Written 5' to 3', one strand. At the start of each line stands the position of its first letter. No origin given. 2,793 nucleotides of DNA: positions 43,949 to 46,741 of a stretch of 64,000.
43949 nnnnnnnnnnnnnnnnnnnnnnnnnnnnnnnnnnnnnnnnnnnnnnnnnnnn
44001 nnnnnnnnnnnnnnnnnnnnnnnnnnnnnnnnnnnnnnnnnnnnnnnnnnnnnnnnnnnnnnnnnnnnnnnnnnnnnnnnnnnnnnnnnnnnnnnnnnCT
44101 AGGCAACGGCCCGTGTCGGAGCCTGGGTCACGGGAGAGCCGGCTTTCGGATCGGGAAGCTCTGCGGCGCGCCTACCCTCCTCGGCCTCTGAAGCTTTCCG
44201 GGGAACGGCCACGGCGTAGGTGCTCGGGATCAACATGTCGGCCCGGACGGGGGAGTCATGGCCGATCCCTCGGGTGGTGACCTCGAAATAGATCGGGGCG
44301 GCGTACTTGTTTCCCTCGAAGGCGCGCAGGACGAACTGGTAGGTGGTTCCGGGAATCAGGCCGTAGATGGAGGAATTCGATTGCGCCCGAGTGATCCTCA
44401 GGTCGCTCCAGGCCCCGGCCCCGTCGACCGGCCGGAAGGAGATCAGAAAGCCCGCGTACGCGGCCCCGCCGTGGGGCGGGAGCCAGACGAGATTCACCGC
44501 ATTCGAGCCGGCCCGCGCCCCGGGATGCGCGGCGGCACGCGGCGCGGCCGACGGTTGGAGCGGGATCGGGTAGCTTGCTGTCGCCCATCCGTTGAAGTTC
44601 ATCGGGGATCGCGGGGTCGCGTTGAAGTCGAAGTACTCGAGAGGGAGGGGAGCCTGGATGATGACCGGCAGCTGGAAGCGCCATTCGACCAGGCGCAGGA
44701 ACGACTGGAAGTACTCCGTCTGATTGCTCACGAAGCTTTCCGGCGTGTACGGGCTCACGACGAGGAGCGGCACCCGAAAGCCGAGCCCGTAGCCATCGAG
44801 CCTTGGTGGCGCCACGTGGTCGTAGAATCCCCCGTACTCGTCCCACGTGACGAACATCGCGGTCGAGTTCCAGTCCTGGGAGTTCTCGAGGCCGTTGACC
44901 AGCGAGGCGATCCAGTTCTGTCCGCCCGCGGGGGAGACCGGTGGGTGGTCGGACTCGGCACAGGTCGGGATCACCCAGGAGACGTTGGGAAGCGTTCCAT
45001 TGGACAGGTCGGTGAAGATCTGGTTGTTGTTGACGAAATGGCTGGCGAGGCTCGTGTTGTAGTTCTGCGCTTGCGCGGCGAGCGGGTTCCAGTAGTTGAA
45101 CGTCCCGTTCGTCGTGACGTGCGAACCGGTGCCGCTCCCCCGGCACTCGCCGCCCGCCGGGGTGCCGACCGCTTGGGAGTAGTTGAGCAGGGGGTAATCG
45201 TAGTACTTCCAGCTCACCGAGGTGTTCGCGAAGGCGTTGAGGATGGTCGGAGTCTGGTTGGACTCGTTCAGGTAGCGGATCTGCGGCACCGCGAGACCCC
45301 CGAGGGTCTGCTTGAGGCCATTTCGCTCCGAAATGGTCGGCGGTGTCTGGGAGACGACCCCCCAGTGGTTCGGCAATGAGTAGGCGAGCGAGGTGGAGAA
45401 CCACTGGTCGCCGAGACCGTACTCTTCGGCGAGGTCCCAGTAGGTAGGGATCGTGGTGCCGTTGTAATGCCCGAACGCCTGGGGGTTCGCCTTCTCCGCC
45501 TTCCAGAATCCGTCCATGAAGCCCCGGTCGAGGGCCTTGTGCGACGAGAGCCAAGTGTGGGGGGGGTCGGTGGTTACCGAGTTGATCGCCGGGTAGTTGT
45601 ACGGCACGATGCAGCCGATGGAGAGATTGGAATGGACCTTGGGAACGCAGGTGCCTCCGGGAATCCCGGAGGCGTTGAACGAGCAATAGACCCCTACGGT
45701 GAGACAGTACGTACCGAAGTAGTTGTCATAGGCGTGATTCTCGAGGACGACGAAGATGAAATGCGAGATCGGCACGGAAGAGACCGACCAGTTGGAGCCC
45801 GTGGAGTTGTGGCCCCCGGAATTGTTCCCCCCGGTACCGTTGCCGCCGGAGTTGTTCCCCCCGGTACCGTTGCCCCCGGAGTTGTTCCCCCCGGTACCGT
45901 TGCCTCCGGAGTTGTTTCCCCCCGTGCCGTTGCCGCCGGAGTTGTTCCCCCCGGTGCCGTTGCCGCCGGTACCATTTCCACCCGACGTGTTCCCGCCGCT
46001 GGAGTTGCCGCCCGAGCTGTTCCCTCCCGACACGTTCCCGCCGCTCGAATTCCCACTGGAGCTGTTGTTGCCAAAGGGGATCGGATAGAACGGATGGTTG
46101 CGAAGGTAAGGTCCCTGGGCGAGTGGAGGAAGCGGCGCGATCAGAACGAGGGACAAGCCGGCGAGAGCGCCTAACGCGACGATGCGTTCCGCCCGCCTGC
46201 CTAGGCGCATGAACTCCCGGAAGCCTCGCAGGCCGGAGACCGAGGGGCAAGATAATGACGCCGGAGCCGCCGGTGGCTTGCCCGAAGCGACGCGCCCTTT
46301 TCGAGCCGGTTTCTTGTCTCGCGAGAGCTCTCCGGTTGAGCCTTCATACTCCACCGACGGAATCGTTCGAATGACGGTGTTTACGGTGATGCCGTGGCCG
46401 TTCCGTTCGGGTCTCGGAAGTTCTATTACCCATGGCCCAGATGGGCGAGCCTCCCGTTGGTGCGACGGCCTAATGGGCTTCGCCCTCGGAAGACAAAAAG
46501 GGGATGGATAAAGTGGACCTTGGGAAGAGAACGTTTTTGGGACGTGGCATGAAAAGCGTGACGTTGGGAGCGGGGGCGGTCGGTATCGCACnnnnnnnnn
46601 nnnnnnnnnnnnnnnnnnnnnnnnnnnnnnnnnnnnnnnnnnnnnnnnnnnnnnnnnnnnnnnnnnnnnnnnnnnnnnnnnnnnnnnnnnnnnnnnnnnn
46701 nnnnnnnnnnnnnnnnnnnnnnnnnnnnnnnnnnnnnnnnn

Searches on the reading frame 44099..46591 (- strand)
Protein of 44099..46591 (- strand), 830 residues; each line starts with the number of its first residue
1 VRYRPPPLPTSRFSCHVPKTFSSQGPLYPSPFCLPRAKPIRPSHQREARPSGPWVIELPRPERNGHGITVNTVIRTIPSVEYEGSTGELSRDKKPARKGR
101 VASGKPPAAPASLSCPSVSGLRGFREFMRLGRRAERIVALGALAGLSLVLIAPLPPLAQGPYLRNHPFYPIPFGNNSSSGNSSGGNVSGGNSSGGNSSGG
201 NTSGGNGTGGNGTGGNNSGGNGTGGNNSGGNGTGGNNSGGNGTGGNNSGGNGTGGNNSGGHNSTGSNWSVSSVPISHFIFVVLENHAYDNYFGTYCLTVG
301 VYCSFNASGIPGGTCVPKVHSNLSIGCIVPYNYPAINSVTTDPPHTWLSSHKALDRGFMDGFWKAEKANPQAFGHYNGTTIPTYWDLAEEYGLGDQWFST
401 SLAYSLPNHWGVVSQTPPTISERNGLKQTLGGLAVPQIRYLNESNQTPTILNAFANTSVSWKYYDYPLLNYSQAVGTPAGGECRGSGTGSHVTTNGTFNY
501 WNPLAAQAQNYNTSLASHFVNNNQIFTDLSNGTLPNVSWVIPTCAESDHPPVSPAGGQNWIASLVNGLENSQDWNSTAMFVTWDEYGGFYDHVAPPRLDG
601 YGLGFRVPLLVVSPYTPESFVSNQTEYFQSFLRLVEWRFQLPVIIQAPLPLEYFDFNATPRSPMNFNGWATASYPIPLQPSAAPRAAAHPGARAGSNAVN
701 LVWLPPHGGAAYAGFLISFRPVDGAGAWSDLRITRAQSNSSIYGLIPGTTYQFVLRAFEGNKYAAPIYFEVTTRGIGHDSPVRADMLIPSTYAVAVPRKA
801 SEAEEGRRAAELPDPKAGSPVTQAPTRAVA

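Call 32: search_protein_families(library=pfam, proteins=[window:44099-46591:-])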
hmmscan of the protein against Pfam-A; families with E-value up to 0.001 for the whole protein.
window:44099-46591:- (830 aa): 2 families
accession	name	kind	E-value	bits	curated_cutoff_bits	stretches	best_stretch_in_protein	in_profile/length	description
PF04185.19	Phosphoesterase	-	2.5e-63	214.8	23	1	275-642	1-356/356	Phosphoesterase family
PF00041.27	fn3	-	1.4e-07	32.1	25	1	694-768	11-82/84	Fibronectin type III domain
